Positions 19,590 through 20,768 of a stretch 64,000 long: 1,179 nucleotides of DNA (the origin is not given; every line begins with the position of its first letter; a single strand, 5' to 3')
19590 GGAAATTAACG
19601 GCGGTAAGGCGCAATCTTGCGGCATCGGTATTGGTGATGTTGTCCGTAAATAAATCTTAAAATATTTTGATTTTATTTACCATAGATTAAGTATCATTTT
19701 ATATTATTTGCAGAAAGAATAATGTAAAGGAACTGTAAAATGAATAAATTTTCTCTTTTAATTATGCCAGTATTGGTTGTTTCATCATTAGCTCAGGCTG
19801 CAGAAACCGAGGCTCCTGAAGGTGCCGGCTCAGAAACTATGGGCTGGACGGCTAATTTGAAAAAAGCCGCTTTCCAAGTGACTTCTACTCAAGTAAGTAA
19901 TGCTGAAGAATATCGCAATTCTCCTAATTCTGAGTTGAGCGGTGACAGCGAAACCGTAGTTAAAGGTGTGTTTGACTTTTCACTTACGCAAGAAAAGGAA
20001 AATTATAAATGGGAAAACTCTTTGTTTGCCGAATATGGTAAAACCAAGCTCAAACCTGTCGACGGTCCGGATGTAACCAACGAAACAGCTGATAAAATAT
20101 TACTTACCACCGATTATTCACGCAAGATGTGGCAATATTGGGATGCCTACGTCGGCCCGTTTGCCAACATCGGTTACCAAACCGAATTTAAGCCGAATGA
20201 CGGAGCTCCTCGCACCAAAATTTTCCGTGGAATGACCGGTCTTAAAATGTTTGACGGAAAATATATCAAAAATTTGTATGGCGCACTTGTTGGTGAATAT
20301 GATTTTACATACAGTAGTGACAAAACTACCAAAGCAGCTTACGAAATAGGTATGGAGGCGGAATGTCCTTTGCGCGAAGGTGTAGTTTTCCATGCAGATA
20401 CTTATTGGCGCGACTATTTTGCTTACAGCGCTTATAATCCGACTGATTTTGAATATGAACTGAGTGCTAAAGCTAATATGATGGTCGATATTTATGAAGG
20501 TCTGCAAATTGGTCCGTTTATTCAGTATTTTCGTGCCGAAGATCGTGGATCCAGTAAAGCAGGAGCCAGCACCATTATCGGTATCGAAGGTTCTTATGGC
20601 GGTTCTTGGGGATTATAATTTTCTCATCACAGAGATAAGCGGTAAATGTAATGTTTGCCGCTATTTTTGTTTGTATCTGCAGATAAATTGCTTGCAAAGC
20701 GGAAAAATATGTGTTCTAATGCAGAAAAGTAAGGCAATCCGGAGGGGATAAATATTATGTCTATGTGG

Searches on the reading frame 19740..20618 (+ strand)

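Call 72: search_protein_families(library=pfam, proteins=[window:19740-20618:+], max_evalue=0.00001)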
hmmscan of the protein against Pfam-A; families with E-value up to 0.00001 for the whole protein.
window:19740-20618:+ (292 aa): 1 family
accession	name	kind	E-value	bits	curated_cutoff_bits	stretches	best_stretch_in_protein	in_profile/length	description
PF11276.14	DUF3078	-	1.8e-07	31.9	25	1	67-137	12-79/92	Protein of unknown function (DUF3078)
